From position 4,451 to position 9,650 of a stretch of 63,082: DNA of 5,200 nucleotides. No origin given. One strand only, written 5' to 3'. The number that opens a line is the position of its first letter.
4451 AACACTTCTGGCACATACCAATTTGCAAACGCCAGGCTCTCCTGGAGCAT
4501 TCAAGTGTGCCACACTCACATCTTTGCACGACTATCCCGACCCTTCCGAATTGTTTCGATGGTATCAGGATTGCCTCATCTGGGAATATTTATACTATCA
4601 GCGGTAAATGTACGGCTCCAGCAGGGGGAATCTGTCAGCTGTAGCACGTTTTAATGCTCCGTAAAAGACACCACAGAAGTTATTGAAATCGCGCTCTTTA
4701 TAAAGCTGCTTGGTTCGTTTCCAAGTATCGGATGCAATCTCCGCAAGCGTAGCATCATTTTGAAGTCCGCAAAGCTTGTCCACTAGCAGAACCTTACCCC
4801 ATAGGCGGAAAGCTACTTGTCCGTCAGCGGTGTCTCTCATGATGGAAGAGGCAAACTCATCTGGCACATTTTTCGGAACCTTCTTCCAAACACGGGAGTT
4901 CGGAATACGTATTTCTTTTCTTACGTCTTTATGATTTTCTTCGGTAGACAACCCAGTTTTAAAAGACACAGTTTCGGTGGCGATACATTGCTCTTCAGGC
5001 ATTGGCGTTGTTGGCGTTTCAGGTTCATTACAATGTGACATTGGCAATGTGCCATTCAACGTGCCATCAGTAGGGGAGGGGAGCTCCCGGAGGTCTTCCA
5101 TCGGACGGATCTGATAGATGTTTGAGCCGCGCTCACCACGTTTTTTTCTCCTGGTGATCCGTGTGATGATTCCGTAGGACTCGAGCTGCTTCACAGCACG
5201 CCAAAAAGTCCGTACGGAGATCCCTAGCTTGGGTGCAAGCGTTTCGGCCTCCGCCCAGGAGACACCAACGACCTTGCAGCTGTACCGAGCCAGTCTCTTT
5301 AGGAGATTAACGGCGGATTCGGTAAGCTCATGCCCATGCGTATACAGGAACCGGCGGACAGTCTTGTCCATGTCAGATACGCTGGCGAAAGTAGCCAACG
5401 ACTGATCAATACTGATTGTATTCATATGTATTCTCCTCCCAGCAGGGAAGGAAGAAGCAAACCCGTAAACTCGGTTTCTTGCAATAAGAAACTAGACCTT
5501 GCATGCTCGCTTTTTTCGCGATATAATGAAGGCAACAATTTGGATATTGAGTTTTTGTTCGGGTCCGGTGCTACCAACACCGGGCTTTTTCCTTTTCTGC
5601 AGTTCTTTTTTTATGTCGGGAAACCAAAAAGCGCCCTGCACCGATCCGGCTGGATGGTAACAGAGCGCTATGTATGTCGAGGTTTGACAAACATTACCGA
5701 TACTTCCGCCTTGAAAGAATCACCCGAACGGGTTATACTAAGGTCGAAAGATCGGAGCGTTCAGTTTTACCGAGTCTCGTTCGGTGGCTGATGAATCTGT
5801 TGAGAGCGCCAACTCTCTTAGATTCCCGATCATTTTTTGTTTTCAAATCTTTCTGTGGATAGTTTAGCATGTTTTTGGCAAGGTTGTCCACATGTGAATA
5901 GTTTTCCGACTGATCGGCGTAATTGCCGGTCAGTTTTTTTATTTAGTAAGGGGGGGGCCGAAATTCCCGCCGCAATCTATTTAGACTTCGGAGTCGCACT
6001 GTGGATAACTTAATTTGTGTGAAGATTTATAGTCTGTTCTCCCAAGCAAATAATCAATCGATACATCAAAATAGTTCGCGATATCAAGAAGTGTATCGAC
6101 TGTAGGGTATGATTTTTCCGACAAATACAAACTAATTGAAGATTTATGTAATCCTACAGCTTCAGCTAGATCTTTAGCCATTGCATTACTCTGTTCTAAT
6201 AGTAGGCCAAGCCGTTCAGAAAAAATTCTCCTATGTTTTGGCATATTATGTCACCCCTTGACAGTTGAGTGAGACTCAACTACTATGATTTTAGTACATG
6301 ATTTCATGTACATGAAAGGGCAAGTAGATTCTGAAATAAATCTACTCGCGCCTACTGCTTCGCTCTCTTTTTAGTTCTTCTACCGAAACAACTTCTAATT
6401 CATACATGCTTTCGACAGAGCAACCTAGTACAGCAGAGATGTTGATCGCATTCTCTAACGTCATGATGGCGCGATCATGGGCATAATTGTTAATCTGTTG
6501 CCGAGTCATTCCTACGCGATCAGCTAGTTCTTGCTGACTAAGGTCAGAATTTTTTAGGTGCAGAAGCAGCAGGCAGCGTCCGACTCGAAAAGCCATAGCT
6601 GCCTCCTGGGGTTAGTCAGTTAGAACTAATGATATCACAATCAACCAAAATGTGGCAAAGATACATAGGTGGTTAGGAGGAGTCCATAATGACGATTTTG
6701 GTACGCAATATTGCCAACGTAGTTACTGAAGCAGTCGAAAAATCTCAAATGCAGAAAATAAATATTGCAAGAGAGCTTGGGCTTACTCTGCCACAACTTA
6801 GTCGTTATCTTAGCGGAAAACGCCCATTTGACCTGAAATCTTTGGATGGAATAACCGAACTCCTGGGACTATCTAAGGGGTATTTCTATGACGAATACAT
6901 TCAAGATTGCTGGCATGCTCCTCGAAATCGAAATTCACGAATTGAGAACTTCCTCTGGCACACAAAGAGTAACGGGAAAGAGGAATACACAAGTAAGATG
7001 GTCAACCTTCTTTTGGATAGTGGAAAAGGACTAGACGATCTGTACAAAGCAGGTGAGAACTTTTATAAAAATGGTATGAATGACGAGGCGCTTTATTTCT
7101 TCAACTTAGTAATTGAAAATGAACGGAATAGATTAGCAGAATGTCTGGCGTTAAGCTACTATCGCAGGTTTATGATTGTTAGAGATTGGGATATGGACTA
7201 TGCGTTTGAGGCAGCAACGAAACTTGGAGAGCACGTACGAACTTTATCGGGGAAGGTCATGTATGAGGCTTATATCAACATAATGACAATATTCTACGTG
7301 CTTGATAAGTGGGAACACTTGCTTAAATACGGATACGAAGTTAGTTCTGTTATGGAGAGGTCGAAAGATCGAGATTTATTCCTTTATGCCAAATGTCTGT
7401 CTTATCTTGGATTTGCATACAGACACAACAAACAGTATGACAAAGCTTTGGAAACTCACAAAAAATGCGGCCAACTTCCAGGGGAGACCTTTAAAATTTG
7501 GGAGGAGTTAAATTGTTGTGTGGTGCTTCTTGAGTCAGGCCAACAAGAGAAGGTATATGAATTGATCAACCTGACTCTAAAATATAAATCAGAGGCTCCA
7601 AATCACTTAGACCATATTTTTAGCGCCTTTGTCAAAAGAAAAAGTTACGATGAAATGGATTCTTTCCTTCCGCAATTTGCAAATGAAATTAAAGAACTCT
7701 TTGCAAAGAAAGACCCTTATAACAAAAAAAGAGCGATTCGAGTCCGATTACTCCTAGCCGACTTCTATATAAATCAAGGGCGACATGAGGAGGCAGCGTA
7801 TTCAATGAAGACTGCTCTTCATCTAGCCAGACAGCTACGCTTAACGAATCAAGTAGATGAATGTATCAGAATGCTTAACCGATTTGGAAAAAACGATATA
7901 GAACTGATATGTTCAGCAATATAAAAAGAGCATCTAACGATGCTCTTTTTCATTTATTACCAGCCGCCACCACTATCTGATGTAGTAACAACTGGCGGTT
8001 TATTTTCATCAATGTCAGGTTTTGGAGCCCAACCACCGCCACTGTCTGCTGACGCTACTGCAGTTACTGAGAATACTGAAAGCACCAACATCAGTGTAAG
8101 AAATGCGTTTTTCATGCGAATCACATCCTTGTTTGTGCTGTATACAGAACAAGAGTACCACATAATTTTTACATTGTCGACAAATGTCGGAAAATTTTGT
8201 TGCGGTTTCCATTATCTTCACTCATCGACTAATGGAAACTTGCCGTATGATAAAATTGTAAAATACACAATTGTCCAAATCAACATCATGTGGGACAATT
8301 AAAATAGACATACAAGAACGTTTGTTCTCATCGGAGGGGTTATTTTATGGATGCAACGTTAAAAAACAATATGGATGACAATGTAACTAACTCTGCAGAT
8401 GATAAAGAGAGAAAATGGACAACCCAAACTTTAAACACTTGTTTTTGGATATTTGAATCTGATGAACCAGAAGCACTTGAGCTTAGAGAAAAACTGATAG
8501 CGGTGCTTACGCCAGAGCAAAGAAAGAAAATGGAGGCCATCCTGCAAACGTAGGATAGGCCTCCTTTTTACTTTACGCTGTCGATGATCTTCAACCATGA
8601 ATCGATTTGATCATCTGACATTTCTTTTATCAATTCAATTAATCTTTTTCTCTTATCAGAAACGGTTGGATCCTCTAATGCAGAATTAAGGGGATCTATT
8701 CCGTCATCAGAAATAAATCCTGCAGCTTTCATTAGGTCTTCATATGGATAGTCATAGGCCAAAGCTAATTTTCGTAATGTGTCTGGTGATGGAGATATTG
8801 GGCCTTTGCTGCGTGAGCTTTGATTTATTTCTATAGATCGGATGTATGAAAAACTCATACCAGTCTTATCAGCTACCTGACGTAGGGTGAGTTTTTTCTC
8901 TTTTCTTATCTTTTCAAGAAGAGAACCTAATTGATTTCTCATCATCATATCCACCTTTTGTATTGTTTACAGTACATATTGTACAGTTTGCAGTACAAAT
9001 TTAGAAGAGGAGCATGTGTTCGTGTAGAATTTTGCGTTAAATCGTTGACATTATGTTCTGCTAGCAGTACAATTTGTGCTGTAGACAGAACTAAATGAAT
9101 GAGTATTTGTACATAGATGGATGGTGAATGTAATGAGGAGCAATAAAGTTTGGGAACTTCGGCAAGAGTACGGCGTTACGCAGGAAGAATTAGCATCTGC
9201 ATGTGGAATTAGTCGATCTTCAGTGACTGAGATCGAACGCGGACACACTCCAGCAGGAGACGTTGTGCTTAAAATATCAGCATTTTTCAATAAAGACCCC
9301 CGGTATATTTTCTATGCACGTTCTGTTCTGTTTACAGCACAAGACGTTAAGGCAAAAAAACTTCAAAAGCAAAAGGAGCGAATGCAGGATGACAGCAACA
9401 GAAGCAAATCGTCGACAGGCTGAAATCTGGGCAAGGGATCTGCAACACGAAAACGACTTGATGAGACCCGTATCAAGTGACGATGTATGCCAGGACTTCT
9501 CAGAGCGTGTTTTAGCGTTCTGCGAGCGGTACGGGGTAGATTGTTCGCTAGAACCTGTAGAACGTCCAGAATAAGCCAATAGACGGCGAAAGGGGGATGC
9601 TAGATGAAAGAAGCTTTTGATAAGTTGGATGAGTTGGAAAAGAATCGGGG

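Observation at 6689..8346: RRNPP-type HTH-TPR receptor with a convergent secreted pro-peptide carrying DSGGGW twice: candidate phage communication system, not arranged like arbitrium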

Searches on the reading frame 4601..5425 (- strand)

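Call 3: search_protein_families(library=pfam, proteins=[window:4601-5425:-], max_evalue=0.1)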
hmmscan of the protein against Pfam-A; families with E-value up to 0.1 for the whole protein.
window:4601-5425:- (275 aa): 11 families
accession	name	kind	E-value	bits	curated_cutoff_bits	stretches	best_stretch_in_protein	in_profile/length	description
PF13730.12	HTH_36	-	6.3e-08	32.7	25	1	33-87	2-55/55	Helix-turn-helix domain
PF08279.18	HTH_11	-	3.3e-05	24.1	25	1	60-97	18-53/55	HTH domain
PF13412.12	HTH_24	-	0.00077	19.4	21.9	1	64-88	24-48/48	Winged helix-turn-helix DNA-binding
PF09079.17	Cdc6_C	-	0.042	14.3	25.1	1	69-101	50-82/96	CDC6, C terminal winged helix domain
PF07600.16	DUF1564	-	0.042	14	25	1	43-98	79-134/167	Protein of unknown function (DUF1564)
PF13384.12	HTH_23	-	0.046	14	24.6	0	63-85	23-45/50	Homeodomain-like domain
PF21984.2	DnaD_N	-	0.051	14.2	27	1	33-109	13-86/101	DnaD N-terminal domain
PF01978.25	TrmB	-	0.053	13.8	25.6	0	58-95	23-60/68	Sugar-specific transcriptional regulator TrmB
PF24409.1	wHTH-PRTase_assc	-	0.087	13.3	27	0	59-91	13-48/83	wHTH-PRTase associated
PF01047.28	MarR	-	0.094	13.1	24.6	0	61-90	21-50/59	MarR family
PF13545.12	HTH_Crp_2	-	0.094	13.1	27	0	61-92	26-56/70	Crp-like helix-turn-helix domain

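Call 9: search_protein_families(library=ncbifam, proteins=[window:4601-5425:-], max_evalue=0.1)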
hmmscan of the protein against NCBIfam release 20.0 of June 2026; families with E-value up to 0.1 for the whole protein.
window:4601-5425:- (275 aa): 5 families
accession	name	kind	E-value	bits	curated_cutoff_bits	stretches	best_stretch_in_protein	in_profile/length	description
NF040939.2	trans_reg_lrs14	equivalog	0.00038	20.5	90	1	33-113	18-92/103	Lrs14 family HTH-type transcriptional regulator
TIGR01884.1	cas_HTH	subfamily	0.00066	19.1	60.2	1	60-96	159-195/202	CRISPR-associated CARF protein Csa3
NF053606.1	Sta1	subfamily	0.00097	19.2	80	1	58-113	35-90/100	Sta1 family transcriptional regulator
NF008846.0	PRK11886.1-1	equivalog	0.0091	15.3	353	1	58-97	18-55/312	bifunctional biotin--[acetyl-CoA-carboxylase] ligase/biotin operon repressor BirA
NF053860.1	DS41_1_antiphage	equivalog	0.059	12.3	370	1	54-107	394-446/448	anti-phage protein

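Call 10: search_protein_families(library=phrogs, proteins=[window:4601-5425:-], max_evalue=0.01)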
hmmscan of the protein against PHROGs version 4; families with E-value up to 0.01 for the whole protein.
window:4601-5425:- (275 aa): 11 families
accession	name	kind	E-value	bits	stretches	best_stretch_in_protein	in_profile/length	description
phrog_1835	-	DNA, RNA and nucleotide metabolism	2.2e-42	146.5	1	8-261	18-270/301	HTH DNA binding protein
phrog_270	-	DNA, RNA and nucleotide metabolism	1.4e-10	42.1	1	40-188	51-191/383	replication initiation protein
phrog_391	-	DNA, RNA and nucleotide metabolism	4.4e-10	40.7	1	34-116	15-98/298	replication initiation O-like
phrog_678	-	DNA, RNA and nucleotide metabolism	2e-08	35.2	1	50-188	80-209/346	replication initiation O-like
phrog_11896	-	DNA, RNA and nucleotide metabolism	5e-08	34.1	1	37-106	21-88/225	primosomal protein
phrog_428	-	DNA, RNA and nucleotide metabolism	1.2e-06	29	1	50-150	120-205/455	replication initiation protein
phrog_186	-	DNA, RNA and nucleotide metabolism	4.6e-06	27.5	1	57-175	62-159/308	DnaD-like helicase loader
phrog_8102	-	DNA, RNA and nucleotide metabolism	4.6e-06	26.9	1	42-109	43-109/337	replication initiation protein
phrog_26369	-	DNA, RNA and nucleotide metabolism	2.1e-05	24.7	1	30-107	53-131/347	replication initiation protein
phrog_345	-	DNA, RNA and nucleotide metabolism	0.0019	19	1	57-189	67-215/297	replication initiation O-like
phrog_8540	-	DNA, RNA and nucleotide metabolism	0.0049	18.1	0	54-107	34-86/196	replication initiation O-like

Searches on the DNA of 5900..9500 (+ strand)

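Call 4: search_dna_similar(query=window:5900-9500:+, collection=phages, mode=near)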
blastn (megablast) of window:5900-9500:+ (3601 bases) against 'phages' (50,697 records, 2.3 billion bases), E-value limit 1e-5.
No match.

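Call 6: search_dna_similar(query=window:5900-9500:+, collection=plasmids, mode=near)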
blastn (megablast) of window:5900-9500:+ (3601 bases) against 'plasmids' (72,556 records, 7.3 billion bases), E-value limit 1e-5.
No match.

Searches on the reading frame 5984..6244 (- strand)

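Call 3: search_protein_families(library=pfam, proteins=[window:5984-6244:-], max_evalue=0.1)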
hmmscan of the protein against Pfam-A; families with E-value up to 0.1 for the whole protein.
window:5984-6244:- (87 aa): 10 families
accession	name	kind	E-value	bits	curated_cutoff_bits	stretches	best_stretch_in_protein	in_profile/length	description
PF01381.28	HTH_3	-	2.3e-10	40.8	23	1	24-66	13-55/55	Helix-turn-helix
PF12844.13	HTH_19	-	8.7e-09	35.6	30.2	1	10-67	2-59/64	Helix-turn-helix domain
PF13443.12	HTH_26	-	6e-08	33.3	22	1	14-68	4-59/63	Cro/C1-type HTH DNA-binding domain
PF13560.12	HTH_31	-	0.00034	21.3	27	1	8-62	2-57/64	Helix-turn-helix domain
PF07022.19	Phage_CI_repr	-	0.0022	18.7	22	1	23-69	15-60/65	Bacteriophage CI repressor helix-turn-helix domain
PF21716.3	dnstrm_HI1420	-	0.052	13.9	27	1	20-64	44-87/90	Probable addiction module antidote protein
PF08667.16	BetR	-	0.064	13.8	21.6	1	23-74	25-76/148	BetR domain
PF09339.16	HTH_IclR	-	0.075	13.2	22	0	12-41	9-39/52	IclR helix-turn-helix domain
PF04552.19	Sigma54_DBD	-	0.092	12.9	22.8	1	24-64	53-93/160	Sigma-54, DNA binding domain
PF01022.26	HTH_5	-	0.098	13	22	0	15-42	10-37/47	Bacterial regulatory protein, arsR family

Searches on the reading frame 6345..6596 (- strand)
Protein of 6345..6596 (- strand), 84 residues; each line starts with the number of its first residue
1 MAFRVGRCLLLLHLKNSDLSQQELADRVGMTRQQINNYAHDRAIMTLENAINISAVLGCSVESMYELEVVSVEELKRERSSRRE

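Call 3: search_protein_families(library=pfam, proteins=[window:6345-6596:-], max_evalue=0.1)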
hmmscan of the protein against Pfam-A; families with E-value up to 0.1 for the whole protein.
window:6345-6596:- (84 aa): 16 families
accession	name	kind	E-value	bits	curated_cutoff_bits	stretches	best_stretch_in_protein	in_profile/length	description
PF01381.28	HTH_3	-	1e-10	41.9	23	1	15-62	6-53/55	Helix-turn-helix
PF13443.12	HTH_26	-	9.3e-06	26.3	22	1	15-63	7-56/63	Cro/C1-type HTH DNA-binding domain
PF13412.12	HTH_24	-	0.0002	21.3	21.9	1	15-38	14-37/48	Winged helix-turn-helix DNA-binding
PF12802.13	MarR_2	-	0.0003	21.3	27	1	8-37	8-39/61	MarR family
PF13545.12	HTH_Crp_2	-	0.0003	21.1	27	1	4-37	2-41/70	Crp-like helix-turn-helix domain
PF12844.13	HTH_19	-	0.00037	20.8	30.2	1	14-54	8-48/64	Helix-turn-helix domain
PF13560.12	HTH_31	-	0.0018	18.9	27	1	16-62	12-59/64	Helix-turn-helix domain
PF17762.8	HTH_ParB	-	0.003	18.1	22.6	1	14-38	16-40/102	ParB HTH domain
PF15943.11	YdaS_toxin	-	0.0031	17.7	30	1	20-56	10-46/65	Bacterial toxin YdaS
PF13384.12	HTH_23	-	0.0057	16.9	24.6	1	7-38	7-37/50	Homeodomain-like domain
PF08279.18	HTH_11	-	0.0077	16.5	25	1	11-38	8-35/55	HTH domain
PF13551.12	HTH_29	-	0.014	15.9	28.1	1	7-40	1-34/64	Winged helix-turn helix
PF13404.12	HTH_AsnC-type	-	0.019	15.2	27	1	15-35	14-34/42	AsnC-type helix-turn-helix domain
PF00325.26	Crp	-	0.033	14.3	21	0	19-32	3-16/32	Bacterial regulatory proteins, crp family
PF05920.17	Homeobox_KN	-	0.036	14.4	24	1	20-38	15-33/40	Homeobox KN domain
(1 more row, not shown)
